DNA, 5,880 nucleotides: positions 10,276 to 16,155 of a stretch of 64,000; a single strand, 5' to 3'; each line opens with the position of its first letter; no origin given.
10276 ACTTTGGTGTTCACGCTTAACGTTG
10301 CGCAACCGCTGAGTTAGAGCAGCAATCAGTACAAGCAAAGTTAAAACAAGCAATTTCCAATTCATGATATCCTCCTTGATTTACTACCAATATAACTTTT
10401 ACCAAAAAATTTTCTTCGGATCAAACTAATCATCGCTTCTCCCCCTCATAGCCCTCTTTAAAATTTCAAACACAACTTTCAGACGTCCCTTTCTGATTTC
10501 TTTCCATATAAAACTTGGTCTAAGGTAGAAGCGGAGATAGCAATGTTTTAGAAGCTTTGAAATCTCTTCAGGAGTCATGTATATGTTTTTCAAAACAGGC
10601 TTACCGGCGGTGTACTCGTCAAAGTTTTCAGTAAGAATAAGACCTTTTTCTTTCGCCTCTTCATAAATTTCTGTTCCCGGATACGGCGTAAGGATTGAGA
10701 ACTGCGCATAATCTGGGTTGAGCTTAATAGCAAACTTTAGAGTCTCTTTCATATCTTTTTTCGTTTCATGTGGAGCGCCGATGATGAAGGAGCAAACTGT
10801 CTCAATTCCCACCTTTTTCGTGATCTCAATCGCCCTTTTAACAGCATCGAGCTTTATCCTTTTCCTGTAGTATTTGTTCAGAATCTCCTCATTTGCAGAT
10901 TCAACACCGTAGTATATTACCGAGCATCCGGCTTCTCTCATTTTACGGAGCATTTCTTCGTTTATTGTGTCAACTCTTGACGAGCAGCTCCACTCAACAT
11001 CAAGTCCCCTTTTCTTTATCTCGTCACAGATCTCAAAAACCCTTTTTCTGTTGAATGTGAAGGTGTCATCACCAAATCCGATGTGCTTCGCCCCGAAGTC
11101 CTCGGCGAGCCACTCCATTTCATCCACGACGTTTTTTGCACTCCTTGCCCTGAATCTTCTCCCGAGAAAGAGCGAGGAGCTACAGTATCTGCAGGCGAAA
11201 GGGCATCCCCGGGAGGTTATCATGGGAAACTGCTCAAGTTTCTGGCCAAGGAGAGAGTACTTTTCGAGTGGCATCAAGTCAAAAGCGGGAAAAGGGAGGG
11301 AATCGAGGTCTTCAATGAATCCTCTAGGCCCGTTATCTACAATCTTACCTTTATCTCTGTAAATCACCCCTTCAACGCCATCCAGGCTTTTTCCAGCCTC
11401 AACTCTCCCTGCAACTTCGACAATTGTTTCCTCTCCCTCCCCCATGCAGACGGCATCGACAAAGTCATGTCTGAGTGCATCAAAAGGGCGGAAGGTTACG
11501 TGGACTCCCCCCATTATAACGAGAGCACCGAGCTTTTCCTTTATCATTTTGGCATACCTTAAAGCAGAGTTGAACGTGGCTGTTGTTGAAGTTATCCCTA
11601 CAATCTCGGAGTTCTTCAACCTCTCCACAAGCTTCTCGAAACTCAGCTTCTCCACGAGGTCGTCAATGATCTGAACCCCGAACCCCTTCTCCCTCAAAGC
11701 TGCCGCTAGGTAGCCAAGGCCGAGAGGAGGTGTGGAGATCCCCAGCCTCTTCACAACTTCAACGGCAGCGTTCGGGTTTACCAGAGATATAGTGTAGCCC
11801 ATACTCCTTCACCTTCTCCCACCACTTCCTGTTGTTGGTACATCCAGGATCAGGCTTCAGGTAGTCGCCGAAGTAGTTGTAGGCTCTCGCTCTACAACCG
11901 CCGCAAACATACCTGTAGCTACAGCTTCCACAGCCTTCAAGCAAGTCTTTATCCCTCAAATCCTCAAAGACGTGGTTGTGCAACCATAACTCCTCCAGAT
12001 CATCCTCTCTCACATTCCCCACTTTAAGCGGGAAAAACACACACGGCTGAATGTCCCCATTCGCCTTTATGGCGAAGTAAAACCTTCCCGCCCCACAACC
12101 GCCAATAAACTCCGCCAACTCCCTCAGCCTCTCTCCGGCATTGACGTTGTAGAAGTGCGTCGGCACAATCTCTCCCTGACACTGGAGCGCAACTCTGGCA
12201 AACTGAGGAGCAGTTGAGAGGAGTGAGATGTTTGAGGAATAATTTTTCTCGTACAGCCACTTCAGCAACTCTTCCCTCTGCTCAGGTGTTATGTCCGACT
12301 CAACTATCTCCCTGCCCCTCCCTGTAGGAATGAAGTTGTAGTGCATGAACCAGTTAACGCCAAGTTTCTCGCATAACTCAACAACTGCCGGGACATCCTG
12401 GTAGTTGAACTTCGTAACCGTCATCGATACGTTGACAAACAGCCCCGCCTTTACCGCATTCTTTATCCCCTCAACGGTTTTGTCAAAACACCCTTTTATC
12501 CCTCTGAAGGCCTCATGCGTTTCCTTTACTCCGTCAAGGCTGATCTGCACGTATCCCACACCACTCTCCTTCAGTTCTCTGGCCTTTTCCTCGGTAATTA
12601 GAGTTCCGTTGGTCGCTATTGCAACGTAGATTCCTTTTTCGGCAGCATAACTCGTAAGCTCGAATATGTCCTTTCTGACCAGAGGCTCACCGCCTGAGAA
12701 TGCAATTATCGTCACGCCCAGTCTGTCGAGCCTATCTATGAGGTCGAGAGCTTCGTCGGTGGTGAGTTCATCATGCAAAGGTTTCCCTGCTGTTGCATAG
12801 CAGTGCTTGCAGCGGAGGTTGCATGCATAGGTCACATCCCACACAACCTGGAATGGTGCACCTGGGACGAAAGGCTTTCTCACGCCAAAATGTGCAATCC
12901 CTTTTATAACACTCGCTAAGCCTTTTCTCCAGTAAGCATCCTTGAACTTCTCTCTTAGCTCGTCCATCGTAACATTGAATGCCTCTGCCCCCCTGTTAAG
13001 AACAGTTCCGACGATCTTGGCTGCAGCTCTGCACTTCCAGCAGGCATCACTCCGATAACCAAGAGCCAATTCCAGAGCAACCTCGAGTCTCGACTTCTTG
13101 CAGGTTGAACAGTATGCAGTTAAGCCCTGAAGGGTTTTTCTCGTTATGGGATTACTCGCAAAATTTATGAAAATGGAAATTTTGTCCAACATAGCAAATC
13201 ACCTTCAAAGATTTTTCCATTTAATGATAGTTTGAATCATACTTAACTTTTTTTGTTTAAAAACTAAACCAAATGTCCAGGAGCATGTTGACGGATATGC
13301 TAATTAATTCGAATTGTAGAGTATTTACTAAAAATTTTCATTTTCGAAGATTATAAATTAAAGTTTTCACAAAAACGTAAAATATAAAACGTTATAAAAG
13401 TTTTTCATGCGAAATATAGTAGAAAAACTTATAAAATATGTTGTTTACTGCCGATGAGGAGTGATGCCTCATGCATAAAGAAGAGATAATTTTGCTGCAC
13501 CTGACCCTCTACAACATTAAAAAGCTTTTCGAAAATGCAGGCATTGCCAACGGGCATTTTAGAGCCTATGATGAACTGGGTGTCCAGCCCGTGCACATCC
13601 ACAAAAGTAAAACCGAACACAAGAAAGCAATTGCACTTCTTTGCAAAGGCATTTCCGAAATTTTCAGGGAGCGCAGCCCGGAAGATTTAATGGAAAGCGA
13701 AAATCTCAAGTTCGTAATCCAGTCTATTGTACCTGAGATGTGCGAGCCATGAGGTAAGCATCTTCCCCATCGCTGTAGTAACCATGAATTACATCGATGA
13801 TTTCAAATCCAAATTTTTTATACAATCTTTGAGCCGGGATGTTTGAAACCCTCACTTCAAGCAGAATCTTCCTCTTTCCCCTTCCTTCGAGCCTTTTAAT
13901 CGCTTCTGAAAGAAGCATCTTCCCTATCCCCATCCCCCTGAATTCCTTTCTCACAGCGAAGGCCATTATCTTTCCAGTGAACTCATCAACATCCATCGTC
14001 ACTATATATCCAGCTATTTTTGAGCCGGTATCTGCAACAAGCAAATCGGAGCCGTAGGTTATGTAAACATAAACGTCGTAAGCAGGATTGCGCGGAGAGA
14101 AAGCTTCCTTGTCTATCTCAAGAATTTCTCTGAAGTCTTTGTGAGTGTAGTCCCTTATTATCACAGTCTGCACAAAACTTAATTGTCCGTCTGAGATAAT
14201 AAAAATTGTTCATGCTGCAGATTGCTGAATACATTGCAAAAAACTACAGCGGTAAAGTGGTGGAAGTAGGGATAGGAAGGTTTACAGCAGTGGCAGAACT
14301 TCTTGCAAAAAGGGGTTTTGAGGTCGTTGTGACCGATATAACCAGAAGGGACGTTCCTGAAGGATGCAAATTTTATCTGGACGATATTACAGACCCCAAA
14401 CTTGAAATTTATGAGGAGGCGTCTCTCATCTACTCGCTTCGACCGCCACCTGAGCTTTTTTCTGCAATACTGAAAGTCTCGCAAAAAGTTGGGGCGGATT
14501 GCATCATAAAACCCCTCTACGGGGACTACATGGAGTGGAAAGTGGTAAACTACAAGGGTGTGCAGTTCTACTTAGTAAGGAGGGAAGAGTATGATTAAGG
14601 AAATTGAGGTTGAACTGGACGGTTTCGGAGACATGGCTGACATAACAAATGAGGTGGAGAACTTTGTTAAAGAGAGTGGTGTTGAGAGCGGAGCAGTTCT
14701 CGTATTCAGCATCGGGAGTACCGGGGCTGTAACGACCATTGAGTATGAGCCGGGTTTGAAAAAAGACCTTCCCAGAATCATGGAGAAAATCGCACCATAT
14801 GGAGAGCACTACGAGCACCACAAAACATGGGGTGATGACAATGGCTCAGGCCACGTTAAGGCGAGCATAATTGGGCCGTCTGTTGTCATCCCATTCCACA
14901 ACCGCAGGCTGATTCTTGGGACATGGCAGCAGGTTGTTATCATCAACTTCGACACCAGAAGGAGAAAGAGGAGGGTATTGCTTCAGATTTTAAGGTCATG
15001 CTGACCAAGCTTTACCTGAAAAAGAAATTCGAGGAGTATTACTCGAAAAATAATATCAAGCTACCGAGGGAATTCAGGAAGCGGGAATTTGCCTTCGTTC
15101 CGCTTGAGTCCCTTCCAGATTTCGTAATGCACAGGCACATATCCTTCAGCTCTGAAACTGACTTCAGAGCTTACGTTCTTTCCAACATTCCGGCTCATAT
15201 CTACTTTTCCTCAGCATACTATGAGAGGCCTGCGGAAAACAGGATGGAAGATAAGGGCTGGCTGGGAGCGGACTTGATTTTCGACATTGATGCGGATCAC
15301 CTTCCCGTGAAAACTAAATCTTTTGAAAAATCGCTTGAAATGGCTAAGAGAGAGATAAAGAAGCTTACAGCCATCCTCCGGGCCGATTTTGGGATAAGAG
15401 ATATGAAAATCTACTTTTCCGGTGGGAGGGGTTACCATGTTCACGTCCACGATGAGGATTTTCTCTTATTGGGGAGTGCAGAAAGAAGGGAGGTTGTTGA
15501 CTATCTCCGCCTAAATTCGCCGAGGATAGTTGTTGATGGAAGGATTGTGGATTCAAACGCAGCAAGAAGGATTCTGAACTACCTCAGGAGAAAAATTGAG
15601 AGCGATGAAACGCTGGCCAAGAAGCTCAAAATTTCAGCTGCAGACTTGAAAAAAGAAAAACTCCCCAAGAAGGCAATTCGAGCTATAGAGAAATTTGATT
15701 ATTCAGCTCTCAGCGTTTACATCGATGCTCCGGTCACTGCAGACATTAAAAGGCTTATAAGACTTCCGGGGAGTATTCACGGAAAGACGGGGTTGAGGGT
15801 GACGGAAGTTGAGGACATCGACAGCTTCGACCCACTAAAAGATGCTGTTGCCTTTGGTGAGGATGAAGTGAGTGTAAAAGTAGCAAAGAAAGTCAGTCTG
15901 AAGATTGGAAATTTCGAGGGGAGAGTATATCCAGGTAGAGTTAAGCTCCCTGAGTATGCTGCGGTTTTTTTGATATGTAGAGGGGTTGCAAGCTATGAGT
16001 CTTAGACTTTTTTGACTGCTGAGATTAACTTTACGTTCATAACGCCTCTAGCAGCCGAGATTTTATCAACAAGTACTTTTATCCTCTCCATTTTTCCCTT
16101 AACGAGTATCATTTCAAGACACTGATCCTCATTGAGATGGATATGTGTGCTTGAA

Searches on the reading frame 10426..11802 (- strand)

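Call 23: search_protein_families(library=ncbifam, proteins=[window:10426-11802:-], max_evalue=0.00001)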
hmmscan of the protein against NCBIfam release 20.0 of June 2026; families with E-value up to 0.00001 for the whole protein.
window:10426-11802:- (458 aa): 36 families (the best 25 are shown)
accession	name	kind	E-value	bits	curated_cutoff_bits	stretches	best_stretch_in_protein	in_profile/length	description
TIGR02026.1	BchE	equivalog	2.9e-81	273.8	481.35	1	5-433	2-435/497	magnesium-protoporphyrin IX monomethyl ester anaerobic oxidative cyclase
TIGR03471.1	HpnJ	equivalog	1.1e-74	252.1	577.6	1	42-439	46-446/472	hopanoid biosynthesis associated radical SAM protein HpnJ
NF050148.1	rSAM_ApyD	equivalog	1.4e-65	222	750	1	25-385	24-395/645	RiPP biosynthesis radical SAM protein ApyD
NF038361.1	rSAM_Sden_1168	equivalog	2.4e-53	181.5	575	1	17-419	79-509/560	Sden_1168 family B12-binding radical SAM P-methyltransferase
NF033070.1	rSAM_AprD4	equivalog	5e-48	164.1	500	1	24-411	40-417/456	AprD4 family radical SAM diol-dehydratase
TIGR04367.1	HpnR_B12_rSAM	equivalog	1.1e-46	159.4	650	1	24-384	20-374/490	hopanoid C-3 methylase HpnR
TIGR04072.2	rSAM_ladder_B12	equivalog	3.2e-42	144.7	360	1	26-392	18-381/443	lipid biosynthesis B12-binding/radical SAM protein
TIGR04479.1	bcpD_PhpK_rSAM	subfamily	8.6e-41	139.8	600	1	28-380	74-428/504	PhpK family radical SAM P-methyltransferase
TIGR04014.1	B12_SAM_MJ_0865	equivalog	4.3e-39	134.5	360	1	32-385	17-360/434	methyl-coenzyme M reductase glutamine C-methyltransferase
TIGR04013.1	B12_SAM_MJ_1487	hypoth_equivalog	9.9e-35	120.1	251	1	33-383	17-357/382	TIGR04013 family B12-binding domain/radical SAM domain-containing protein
TIGR04385.1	B12_rSAM_cofa1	equivalog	1.4e-34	120.1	450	1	26-358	20-361/438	B12 lower ligand biosynthesis radical SAM protein BzaD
TIGR03975.1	rSAM_ocin_1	subfamily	1.3e-32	113.1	281.85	1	63-357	127-426/606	RiPP maturation radical SAM C-methyltransferase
NF040546.1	rSAM_CUAEP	equivalog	8.8e-29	100.5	500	1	24-358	11-338/468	CUAEP/CCAEP-tail radical SAM (seleno)protein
TIGR04295.1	B12_rSAM_oligo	hypoth_equivalog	2.2e-28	99.1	400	1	5-380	2-381/422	TIGR04295 family B12-binding domain-containing radical SAM protein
NF040542.1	rSAM_RCCLKC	equivalog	3.1e-25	89.2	450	1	32-359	19-348/423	arsinothricin biosynthesis radical SAM protein ArsL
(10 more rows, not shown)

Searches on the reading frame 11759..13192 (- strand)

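Call 23: search_protein_families(library=ncbifam, proteins=[window:11759-13192:-], max_evalue=0.00001)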
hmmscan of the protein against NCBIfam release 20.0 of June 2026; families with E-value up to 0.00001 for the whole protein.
window:11759-13192:- (477 aa): 79 families (the best 25 are shown)
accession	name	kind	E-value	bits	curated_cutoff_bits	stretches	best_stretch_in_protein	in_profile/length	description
TIGR04545.1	rSAM_ahbD_hemeb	equivalog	6e-93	311.9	500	1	116-452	2-336/339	heme b synthase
TIGR04055.1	rSAM_NirJ2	equivalog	1.8e-87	293.9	500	1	116-452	2-323/326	putative heme d1 biosynthesis radical SAM protein NirJ2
TIGR04053.2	TIGR04053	equivalog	3.8e-83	279.8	395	1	112-452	6-363/366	TIGR04053 family radical SAM/SPASM domain-containing protein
TIGR04054.1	rSAM_NirJ1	equivalog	3.4e-73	246.5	650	1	114-452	36-381/387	putative heme d1 biosynthesis radical SAM protein NirJ1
TIGR04347.1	pseudo_SAM_Halo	equivalog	2.9e-69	234.2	525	1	116-452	40-384/390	TIGR04347 family pseudo-SAM/SPASM protein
TIGR04051.1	rSAM_NirJ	equivalog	3.1e-69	233.6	515.45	1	116-452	4-347/354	heme d1 biosynthesis radical SAM protein NirJ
TIGR04546.1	rSAM_ahbC_deAc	equivalog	5.2e-68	229.6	650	1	116-452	41-384/390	12,18-didecarboxysiroheme deacetylase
TIGR04303.1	GeoRSP_rSAM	equivalog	3.4e-60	204.3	400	1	112-451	3-324/325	GeoRSP system radical SAM/SPASM protein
TIGR03962.1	mycofact_rSAM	equivalog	7.8e-55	186.4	265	1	112-455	10-335/339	mycofactocin radical SAM maturase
TIGR04340.1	rSAM_ACGX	hypoth_equivalog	6.8e-44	150.5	400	1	114-452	3-338/341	radical SAM/SPASM domain protein, ACGX system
TIGR03913.1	rad_SAM_trio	equivalog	1.7e-42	145.4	591.75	1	112-442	17-344/477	GDL motif peptide-associated radical SAM/SPASM maturase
NF045574.1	sacti_mat_StsB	exception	3.3e-42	144.9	625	1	115-293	97-275/466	StsB family radical SAM/SPASM domain sactipeptide maturase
TIGR02109.1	PQQ_syn_pqqE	equivalog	6.6e-42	143.7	381.35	2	111-279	4-174/358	pyrroloquinoline quinone biosynthesis protein PqqE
TIGR04251.1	SCM_rSAM_ScmF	equivalog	7.9e-42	143.9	400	1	116-441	6-329/353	SynChlorMet cassette radical SAM/SPASM protein ScmF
NF050035.1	rSAM_WgK_link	exception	1.9e-41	142.3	650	1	113-452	8-362/367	radical SAM/SPASM peptide maturase WgkB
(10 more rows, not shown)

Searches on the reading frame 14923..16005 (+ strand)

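Call 23: search_protein_families(library=ncbifam, proteins=[window:14923-16005:+], max_evalue=0.00001)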
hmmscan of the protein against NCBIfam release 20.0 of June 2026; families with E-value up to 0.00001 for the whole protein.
window:14923-16005:+ (360 aa): 3 families
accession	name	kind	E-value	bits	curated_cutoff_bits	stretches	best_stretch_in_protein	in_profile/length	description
TIGR00335.1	primase_sml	equivalog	7.9e-99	331.1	143.5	1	21-312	1-320/324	DNA primase catalytic subunit PriS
NF001641.0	PRK00419.1-3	equivalog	7.2e-81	271.7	326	1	31-357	13-316/323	DNA primase small subunit PriS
NF001639.0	PRK00419.1-1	equivalog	3.1e-74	250.3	577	2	28-199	5-179/391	DNA primase small subunit PriS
